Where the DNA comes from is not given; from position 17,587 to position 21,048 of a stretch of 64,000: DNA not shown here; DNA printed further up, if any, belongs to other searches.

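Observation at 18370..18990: AT-rich block inside the RM gene coincides with the predicted target-recognition domain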

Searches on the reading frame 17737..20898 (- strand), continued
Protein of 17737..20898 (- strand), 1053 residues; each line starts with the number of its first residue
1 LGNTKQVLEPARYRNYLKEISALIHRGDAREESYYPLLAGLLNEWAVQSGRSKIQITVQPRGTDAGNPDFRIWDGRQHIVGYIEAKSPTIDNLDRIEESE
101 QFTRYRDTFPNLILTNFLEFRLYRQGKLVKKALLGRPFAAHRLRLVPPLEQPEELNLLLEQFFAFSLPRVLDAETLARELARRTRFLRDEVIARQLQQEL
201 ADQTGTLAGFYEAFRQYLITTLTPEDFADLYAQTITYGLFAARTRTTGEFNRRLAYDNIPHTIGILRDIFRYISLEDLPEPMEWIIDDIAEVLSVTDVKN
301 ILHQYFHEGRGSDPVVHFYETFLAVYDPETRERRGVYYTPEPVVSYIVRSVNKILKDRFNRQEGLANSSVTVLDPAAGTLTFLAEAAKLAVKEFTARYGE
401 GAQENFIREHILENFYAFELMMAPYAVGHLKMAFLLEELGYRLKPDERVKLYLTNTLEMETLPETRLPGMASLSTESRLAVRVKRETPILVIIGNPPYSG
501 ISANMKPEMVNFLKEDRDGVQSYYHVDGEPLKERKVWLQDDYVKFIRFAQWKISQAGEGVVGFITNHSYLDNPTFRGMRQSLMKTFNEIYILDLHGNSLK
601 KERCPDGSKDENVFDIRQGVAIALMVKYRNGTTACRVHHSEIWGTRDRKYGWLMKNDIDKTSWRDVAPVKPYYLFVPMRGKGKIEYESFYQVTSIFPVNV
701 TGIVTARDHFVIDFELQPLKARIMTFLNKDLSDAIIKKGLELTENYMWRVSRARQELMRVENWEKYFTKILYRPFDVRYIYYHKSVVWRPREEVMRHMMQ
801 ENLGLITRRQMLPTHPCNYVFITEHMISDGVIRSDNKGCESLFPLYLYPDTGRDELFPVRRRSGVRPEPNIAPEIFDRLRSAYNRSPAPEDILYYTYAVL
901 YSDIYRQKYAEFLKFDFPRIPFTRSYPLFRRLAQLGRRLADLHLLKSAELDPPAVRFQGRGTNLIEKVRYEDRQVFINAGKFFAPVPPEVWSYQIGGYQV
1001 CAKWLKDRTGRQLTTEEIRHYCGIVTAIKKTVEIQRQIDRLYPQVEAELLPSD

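Call 8: search_solved_structures(query=window:17740-20898:-, max_evalue=0.01, show_alignments=2)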
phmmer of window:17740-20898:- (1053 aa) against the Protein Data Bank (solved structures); distinct sequences matched with E-value up to 0.01: 3.
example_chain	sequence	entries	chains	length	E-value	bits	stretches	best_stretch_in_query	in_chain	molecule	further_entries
4xqk_A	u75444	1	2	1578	9.7e-49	169.3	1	315-948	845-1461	LlaBIII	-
7lo5_A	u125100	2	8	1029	3.5e-48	167.5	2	16-786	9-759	Site-specific DNA-methyltransferase (adenine-specific)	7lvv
5ffj_A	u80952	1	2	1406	2e-44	155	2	315-783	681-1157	Endonuclease and methylase LlaGI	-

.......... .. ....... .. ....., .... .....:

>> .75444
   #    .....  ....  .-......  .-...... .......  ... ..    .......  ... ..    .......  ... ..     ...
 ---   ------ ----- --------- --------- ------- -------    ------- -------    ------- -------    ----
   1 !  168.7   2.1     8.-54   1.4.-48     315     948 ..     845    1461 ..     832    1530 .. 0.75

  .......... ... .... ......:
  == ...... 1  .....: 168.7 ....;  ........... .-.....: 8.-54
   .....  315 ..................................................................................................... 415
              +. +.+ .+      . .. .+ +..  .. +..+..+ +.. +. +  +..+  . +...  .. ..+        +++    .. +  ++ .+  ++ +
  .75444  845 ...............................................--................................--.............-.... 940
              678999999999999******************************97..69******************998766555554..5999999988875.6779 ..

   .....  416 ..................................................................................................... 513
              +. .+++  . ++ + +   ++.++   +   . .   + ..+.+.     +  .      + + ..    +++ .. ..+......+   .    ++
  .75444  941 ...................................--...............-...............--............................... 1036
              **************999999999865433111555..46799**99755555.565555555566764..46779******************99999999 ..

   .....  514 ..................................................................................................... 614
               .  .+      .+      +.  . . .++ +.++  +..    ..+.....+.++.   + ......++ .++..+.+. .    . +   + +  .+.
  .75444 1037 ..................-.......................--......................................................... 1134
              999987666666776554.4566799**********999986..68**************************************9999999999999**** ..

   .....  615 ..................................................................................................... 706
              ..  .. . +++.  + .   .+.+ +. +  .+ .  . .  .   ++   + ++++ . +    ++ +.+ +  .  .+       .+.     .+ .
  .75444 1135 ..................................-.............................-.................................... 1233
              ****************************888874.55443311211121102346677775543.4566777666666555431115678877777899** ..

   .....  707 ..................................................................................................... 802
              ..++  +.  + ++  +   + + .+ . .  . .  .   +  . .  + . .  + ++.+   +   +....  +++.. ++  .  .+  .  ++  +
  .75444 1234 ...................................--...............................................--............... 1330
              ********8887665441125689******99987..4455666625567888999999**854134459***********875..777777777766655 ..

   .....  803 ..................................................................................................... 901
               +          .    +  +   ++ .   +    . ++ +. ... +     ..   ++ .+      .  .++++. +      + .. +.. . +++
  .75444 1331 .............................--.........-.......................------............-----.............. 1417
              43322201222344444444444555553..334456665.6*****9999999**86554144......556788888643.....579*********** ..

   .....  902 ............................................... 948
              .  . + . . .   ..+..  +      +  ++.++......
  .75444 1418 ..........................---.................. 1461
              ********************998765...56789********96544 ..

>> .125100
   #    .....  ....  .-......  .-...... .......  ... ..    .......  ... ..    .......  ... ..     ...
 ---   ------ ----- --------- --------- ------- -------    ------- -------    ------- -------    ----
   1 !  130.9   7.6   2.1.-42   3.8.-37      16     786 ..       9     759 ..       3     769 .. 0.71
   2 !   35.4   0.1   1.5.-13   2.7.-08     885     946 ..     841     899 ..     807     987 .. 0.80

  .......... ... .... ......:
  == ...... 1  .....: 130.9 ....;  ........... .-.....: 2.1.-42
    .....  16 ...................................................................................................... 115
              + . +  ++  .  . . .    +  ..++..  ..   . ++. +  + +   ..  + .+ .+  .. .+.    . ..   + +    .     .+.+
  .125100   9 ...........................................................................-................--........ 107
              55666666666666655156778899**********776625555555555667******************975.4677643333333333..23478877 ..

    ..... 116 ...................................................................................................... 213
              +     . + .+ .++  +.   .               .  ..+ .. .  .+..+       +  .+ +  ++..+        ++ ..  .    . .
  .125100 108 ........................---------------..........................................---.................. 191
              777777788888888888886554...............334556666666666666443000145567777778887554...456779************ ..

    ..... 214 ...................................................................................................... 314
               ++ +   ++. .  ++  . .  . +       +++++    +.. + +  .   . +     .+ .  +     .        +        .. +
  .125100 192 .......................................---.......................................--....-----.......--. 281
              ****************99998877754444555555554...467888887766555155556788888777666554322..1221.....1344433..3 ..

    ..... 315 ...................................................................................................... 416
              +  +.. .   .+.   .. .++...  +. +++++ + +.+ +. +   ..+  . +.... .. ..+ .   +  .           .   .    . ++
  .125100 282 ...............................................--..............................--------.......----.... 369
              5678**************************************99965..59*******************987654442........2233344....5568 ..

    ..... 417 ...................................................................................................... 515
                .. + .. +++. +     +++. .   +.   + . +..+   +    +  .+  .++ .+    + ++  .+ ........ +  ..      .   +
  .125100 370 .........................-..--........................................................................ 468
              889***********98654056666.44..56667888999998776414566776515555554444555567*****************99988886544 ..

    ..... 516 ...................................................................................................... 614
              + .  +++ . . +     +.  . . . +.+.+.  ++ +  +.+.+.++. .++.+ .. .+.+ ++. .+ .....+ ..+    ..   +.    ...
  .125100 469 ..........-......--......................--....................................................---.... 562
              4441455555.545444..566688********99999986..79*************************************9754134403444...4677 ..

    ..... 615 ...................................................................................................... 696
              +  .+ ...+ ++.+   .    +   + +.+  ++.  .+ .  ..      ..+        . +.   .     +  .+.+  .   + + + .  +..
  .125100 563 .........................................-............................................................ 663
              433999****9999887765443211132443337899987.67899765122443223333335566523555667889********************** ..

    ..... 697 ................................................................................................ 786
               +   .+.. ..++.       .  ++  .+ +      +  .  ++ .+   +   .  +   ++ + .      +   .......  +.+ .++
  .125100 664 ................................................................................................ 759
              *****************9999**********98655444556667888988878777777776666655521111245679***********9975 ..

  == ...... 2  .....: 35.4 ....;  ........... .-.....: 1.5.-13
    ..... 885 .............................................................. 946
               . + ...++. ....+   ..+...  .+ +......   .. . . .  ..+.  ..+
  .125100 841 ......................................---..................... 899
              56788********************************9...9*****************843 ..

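Call 14: find_encoding_contigs(protein=P0002, flank=5000, max_places=3)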
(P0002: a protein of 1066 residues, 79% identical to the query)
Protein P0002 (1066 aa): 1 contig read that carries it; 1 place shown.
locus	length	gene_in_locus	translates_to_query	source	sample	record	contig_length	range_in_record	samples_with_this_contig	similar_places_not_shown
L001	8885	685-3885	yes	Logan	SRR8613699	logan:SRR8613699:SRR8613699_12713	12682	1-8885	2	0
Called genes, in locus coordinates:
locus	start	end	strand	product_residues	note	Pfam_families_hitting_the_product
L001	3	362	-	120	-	?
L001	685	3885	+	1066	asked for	PF02384:N6_Mtase, PF18135:Type_ISP_C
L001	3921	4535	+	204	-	PF02660:G3P_acyltransf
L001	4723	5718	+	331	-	PF01210:NAD_Gly3P_dh_N, PF07479:NAD_Gly3P_dh_C, PF20618:GPD_NAD_C_bact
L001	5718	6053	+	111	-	PF13411:MerR_1, PF00376:MerR (weak)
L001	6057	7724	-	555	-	PF01268:FTHFS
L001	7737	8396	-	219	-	-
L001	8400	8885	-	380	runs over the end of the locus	PF00266:Aminotran_5, PF01041:DegT_DnrJ_EryC1 (weak), PF22580:KYNU_C (weak)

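Call 25: find_related_loci(query=A1, collection=genome_contigs, flank=6000)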
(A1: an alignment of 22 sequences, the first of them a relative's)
Query A1 (1053 aa) in genome_contigs; peptide patterns used: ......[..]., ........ (x = any residue, [..] = any of these).
600 stretches matched a pattern (row limit reached: there are more); 591 encode a relative of the query (tblastn E <= 1e-3); the best 80 are kept; 80 distinct loci.
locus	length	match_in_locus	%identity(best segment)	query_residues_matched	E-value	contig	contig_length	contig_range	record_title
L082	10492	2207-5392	62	14-1050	0e+0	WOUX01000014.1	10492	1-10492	MAG: bacterium isolate X2_MetaBAT.32 scaffold_1193, whole genome shotgun sequence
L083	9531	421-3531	62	18-1049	0e+0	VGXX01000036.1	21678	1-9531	MAG: Planctomycetota bacterium isolate M_DeepCast_100m_m2_243 M_DeepCast_100m_m2_243_Ga0194119_10004452, whole genome sh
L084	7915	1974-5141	60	14-1050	0e+0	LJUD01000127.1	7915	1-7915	MAG: bacterium SM23_31 isolate SM23_31 WORSMTZ_27459, whole genome shotgun sequence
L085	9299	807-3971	60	14-1048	0e+0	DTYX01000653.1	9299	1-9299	MAG TPA_asm: Candidatus Poribacteria bacterium isolate UWMA-0232 k99_2551493, whole genome shotgun sequence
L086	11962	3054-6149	60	14-1048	0e+0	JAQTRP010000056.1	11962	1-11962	MAG: Candidatus Omnitrophota bacterium isolate STB_166 NODE_13516_length_11962_cov_3.394930_Sandtown_B, whole genome sho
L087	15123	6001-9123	59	9-1050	0e+0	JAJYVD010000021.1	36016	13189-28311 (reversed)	MAG: Nitrospirae bacterium isolate FK1.bin72 NODE_1047_length_36016_cov_14.938700, whole genome shotgun sequence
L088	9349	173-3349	58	14-1048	0e+0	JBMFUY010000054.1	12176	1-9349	MAG: bacterium isolate KM4348-15 NODE_54_length_12176_cov_17.890661, whole genome shotgun sequence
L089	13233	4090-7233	59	14-1050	0e+0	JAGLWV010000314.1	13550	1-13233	MAG: Candidatus Aminicenantes bacterium isolate RS_12_32 ZL285.bin.32.fa_314, whole genome shotgun sequence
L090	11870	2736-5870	59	14-1050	0e+0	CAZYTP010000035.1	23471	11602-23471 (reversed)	MAG TPA_asm: uncultured Syntrophales bacterium isolate SRP178699_co2_308 genome assembly, contig: NODE_1356_length_23471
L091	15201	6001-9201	58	14-1050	0e+0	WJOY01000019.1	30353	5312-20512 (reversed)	MAG: Dehalococcoidia bacterium isolate 1244-C3-H4-B3 C3H4_C52, whole genome shotgun sequence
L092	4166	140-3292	58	5-1046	0e+0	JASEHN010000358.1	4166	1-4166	MAG: Thermodesulfobacteriota bacterium isolate Yes70-24 NODE_10074_length_4166_cov_5.108489, whole genome shotgun sequen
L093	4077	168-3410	57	14-1050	0e+0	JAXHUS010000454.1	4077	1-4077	MAG: Thermodesulfobacteriota bacterium isolate MAG57_tar_biofilm MAG57_454, whole genome shotgun sequence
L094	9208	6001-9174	58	26-1046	0e+0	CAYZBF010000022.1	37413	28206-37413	MAG TPA_asm: uncultured bacterium isolate binchicken_co100_433 genome assembly, contig: NODE_1591_length_37413_cov_8.874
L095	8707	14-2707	66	158-1051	0e+0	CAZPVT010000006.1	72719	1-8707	MAG TPA_asm: uncultured bacterium isolate SRP231805_co4_154 genome assembly, contig: k141_64930, whole genome shotgun se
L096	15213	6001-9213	57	15-1053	0e+0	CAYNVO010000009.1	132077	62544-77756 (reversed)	MAG TPA_asm: uncultured Dehalococcoidales bacterium isolate SRP178699_co1_561 genome assembly, contig: NODE_52_length_13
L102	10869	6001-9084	58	15-1053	0e+0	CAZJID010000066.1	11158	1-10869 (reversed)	MAG TPA_asm: uncultured Dehalococcoidales bacterium isolate SRP214966_co4_401 genome assembly, contig: NODE_6202_length_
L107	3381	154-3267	57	13-1053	0e+0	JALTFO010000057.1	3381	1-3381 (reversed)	MAG: Candidatus Bipolaricaulota bacterium isolate S014_metabat2_scaf2bin.116 S014_NODE_17789_length_3381_cov_3.118931, w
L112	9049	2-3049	59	56-1053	0e+0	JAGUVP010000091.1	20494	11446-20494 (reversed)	MAG: Candidatus Bipolaricaulis sp. isolate DeMMO5_16 c_000000007635, whole genome shotgun sequence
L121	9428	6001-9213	54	14-1053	0e+0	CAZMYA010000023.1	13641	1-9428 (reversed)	MAG TPA_asm: uncultured Ignavibacterium sp. isolate SRP290908_co1_68 genome assembly, contig: NODE_6278_length_13641_cov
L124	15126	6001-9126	54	14-1053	0e+0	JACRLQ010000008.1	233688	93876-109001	MAG: Nitrospirae bacterium isolate NC_groundwater_1885_Pr3_B-0.1um_52_11 SR2-18-B1_coassembly_101312, whole genome shotg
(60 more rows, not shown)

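Call 34: search_protein_families(library=ncbifam, proteins=[window:17740-20898:-], max_evalue=0.01)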
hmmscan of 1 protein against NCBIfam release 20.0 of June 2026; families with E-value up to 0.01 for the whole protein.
window:17740-20898:- (1053 aa): 1 family
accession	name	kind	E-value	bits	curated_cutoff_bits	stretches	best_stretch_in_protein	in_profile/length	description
NF047738.1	antiphage_MADS2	equivalog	0.0066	14.8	720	1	330-404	306-367/654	methylation-associated defense system DNA methyltransferase MAD2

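Call 40: find_encoding_contigs(protein=P0001, flank=1000, max_places=4)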
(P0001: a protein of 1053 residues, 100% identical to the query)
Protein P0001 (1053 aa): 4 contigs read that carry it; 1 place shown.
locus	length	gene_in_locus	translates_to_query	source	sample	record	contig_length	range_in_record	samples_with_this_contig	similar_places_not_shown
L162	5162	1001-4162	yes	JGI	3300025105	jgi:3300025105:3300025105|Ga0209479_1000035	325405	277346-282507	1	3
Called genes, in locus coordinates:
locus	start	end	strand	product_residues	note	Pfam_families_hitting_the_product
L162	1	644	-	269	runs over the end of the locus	-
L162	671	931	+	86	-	-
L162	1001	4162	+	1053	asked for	PF02384:N6_Mtase (weak), PF18135:Type_ISP_C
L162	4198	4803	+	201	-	PF02660:G3P_acyltransf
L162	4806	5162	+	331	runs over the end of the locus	PF01210:NAD_Gly3P_dh_N, PF07479:NAD_Gly3P_dh_C, PF20618:GPD_NAD_C_bact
